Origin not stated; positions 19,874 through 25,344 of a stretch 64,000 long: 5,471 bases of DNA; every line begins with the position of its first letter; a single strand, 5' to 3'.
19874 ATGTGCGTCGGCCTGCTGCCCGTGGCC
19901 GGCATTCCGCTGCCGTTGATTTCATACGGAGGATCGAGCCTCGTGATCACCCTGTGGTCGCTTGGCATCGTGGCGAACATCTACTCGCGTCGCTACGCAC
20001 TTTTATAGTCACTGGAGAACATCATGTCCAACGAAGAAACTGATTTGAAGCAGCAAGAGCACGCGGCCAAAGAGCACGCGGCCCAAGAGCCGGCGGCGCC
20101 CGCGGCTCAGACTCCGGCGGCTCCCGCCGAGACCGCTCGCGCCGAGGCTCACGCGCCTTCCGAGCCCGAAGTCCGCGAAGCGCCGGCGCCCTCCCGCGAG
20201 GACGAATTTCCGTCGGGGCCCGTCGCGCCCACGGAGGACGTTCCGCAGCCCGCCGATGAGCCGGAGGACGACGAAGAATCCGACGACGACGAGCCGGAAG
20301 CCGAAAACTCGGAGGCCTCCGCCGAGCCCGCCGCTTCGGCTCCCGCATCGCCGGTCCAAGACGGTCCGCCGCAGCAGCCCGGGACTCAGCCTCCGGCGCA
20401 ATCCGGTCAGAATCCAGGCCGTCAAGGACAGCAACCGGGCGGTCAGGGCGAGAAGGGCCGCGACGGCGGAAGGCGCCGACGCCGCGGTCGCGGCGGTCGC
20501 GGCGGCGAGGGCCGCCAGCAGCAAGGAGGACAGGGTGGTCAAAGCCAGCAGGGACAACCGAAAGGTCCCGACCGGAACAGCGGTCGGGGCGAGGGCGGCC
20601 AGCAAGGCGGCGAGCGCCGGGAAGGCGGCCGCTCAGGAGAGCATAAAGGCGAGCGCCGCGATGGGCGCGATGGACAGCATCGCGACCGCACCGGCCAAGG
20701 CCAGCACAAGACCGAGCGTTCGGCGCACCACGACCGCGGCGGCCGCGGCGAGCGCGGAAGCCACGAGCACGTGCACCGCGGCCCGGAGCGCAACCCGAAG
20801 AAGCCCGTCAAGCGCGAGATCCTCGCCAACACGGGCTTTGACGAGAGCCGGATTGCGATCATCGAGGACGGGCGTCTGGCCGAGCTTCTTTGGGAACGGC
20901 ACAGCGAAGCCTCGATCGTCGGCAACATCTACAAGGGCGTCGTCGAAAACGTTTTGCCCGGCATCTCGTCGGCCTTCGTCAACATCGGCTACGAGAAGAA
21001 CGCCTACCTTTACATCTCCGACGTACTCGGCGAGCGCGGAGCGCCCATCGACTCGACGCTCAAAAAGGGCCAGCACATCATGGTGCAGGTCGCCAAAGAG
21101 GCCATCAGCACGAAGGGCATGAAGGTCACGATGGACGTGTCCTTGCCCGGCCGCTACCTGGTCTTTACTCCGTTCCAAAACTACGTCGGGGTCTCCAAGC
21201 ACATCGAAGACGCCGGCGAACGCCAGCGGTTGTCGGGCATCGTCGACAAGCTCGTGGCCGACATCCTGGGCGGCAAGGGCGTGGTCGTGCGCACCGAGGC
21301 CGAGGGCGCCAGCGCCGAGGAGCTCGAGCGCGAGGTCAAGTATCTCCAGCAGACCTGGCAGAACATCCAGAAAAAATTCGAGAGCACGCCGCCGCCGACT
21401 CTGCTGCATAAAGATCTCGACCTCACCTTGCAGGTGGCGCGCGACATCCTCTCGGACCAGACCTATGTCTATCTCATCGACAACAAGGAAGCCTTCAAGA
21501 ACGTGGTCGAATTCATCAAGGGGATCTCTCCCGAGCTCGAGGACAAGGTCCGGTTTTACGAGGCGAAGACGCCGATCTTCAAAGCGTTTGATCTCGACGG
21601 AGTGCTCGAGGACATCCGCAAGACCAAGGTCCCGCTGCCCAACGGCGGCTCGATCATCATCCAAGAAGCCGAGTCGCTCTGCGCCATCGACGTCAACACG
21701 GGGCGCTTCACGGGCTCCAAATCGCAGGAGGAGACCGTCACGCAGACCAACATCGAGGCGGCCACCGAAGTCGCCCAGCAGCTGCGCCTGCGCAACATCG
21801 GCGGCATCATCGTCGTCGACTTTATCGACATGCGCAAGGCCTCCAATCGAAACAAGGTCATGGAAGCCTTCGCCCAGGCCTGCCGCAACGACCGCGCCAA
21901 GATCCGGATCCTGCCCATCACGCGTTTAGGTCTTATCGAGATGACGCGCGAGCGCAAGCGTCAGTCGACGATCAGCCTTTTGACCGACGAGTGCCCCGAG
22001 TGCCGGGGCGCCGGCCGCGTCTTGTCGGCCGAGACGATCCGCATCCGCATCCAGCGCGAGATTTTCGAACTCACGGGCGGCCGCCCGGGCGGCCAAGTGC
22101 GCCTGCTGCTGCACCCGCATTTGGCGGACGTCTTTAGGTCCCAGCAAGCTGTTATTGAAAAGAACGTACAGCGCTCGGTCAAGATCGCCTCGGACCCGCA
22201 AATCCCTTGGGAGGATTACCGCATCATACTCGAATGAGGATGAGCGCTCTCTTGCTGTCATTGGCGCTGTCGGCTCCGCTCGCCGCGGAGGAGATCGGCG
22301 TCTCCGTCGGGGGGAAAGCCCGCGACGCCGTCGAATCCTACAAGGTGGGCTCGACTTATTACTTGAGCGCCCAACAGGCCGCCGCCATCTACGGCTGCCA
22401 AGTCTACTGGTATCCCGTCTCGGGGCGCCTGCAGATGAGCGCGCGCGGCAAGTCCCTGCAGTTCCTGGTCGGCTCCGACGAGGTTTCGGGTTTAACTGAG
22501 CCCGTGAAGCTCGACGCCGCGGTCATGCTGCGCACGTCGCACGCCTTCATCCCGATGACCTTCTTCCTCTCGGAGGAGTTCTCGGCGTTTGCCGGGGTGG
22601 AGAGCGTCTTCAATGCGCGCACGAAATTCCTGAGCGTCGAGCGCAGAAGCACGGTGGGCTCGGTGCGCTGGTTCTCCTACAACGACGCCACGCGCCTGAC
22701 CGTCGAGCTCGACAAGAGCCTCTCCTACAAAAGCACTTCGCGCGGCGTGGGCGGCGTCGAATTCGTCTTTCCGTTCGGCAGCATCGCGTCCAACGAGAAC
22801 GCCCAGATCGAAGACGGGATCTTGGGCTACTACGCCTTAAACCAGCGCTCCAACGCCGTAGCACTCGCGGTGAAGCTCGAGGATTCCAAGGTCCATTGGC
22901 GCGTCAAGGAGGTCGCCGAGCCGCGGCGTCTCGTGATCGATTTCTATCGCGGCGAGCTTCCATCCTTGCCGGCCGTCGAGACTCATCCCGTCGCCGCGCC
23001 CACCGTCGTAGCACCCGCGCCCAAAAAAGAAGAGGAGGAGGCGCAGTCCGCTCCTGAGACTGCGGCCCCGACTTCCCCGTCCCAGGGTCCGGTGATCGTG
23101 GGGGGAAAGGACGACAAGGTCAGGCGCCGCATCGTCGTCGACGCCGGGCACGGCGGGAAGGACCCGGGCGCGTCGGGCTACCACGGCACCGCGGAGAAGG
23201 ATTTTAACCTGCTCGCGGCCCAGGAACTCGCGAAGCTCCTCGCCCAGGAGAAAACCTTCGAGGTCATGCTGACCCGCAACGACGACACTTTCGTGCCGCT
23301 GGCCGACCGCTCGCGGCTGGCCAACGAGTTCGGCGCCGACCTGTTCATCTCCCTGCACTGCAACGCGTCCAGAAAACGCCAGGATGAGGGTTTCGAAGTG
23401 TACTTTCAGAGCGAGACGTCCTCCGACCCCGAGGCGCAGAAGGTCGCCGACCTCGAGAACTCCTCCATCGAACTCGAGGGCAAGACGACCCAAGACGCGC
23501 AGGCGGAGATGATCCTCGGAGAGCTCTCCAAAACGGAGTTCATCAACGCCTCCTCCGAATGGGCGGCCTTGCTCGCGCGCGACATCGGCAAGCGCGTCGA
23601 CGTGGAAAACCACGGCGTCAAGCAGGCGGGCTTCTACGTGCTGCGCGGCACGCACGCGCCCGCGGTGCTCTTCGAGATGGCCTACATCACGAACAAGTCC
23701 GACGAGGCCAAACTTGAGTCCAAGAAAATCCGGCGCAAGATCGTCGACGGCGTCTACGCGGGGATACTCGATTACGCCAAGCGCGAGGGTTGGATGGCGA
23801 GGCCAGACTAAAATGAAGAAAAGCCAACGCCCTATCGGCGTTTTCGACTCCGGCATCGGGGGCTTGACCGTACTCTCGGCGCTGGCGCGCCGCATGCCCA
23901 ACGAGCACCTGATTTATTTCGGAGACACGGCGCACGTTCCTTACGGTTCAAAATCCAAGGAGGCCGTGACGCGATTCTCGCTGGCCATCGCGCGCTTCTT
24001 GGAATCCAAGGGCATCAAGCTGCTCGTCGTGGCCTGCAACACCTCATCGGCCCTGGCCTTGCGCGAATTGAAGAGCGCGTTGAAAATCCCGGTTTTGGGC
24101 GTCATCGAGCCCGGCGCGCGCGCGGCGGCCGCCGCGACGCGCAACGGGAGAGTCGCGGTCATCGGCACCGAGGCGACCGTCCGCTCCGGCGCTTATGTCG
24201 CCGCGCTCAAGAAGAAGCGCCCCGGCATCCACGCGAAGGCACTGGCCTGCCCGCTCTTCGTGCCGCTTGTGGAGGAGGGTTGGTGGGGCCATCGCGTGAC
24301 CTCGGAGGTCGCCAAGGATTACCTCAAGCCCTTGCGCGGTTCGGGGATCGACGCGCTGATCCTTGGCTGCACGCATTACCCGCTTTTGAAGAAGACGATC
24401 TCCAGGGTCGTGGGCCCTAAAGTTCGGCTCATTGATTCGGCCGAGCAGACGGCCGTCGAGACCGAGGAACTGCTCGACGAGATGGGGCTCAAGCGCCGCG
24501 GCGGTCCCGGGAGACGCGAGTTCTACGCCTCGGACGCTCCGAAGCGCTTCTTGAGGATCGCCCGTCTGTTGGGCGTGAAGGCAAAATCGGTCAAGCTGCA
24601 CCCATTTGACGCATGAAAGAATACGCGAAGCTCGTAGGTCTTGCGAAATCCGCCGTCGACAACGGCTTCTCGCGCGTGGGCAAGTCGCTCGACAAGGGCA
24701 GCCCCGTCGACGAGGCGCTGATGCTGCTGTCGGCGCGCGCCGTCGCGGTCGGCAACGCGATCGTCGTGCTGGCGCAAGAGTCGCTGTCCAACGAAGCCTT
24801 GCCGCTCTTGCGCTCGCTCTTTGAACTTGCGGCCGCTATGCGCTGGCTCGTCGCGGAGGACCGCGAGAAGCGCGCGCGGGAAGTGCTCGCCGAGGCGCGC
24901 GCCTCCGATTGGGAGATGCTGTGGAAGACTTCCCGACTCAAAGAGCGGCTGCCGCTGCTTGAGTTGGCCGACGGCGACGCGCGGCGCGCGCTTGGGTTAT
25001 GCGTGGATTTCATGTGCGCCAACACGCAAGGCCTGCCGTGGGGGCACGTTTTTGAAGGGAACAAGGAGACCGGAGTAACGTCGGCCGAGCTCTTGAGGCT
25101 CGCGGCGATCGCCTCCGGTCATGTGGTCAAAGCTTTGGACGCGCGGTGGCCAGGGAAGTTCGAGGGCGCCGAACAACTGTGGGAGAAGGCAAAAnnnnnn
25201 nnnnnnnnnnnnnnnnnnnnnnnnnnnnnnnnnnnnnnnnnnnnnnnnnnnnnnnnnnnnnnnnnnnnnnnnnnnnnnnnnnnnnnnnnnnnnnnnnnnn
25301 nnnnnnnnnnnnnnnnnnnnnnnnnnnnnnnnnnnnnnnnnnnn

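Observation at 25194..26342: Rho factor lacking the N-terminal OB-fold primary RNA-binding domain, replaced by a Gly/Gln/Arg/His-rich IDR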

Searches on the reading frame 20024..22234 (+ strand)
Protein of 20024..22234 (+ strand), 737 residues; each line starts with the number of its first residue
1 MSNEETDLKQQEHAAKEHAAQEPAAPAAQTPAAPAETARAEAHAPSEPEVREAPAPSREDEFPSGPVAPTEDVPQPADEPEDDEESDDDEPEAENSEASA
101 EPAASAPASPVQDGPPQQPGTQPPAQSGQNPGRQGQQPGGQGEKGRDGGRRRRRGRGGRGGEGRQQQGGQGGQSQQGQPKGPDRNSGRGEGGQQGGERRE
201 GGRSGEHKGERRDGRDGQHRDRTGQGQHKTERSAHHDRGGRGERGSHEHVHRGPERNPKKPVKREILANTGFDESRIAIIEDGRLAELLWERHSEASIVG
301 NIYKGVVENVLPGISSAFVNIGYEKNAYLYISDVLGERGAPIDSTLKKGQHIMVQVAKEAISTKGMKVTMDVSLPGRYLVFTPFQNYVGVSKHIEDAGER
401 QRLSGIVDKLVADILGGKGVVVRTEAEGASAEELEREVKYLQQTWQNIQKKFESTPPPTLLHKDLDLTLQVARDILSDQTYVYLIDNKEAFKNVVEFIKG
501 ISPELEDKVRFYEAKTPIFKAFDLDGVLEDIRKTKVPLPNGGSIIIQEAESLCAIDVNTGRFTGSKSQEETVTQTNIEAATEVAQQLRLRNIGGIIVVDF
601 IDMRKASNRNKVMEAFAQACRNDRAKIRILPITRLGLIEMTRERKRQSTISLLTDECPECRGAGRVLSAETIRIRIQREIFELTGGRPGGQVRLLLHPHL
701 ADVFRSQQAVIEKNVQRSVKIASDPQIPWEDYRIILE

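Call 65: search_protein_families(library=pfam, proteins=[window:20024-22234:+], max_evalue=0.00001)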
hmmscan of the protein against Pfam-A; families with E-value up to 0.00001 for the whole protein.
window:20024-22234:+ (737 aa): 1 family
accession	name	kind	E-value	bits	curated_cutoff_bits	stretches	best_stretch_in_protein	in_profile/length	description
PF10150.14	RNase_E_G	-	2e-96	323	25.5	1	373-644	1-269/270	Ribonuclease E/G family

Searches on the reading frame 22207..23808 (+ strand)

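Call 65: search_protein_families(library=pfam, proteins=[window:22207-23808:+], max_evalue=0.00001)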
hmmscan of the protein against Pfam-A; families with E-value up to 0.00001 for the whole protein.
window:22207-23808:+ (534 aa): 2 families
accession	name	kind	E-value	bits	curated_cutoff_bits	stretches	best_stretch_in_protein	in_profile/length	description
PF01520.23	Amidase_3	-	1.1e-51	175.8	27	1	309-521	1-173/174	N-acetylmuramoyl-L-alanine amidase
PF07833.16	Cu_amine_oxidN1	-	3e-06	27.6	24.2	0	43-123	12-91/108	Copper amine oxidase N-terminal domain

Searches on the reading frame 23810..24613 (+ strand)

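Call 3: search_protein_families(library=pfam, proteins=[window:23810-24613:+], max_evalue=1)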
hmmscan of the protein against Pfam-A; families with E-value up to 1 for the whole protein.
window:23810-24613:+ (268 aa): 1 family
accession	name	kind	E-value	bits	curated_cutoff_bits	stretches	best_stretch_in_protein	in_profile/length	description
PF01177.27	Asp_Glu_race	-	1.1e-26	94.4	31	1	25-215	20-208/211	Asp/Glu/Hydantoin racemase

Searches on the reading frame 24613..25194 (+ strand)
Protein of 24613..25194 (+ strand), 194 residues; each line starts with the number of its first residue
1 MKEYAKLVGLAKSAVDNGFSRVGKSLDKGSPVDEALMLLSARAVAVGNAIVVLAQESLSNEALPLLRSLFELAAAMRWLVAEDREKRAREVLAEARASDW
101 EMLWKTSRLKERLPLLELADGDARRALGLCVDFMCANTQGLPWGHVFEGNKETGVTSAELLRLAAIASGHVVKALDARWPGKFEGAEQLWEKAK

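Call 3: search_protein_families(library=pfam, proteins=[window:24613-25194:+], max_evalue=1)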
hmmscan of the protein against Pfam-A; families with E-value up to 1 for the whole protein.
window:24613-25194:+ (194 aa): 3 families
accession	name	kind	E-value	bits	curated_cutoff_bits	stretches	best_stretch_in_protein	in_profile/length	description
PF18928.5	DUF5677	-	7.7e-09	36.3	27.1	1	34-102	2-70/166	Family of unknown function (DUF5677)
PF16193.11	AAA_assoc_2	-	0.14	12.8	34.3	1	115-130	15-30/81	AAA C-terminal domain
PF09413.15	DUF2007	-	0.16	12.6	25.7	1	72-95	44-65/66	Putative prokaryotic signal transducing protein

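Call 4: search_protein_families(library=ncbifam, proteins=[window:24613-25194:+], max_evalue=1)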
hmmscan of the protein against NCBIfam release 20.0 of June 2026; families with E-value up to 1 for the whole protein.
window:24613-25194:+ (194 aa): 1 family
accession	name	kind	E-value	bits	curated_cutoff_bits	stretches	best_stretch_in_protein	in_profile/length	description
TIGR04160.2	methbact_MbnC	equivalog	0.021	14.4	185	1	53-111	85-142/181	methanobactin biosynthesis protein MbnC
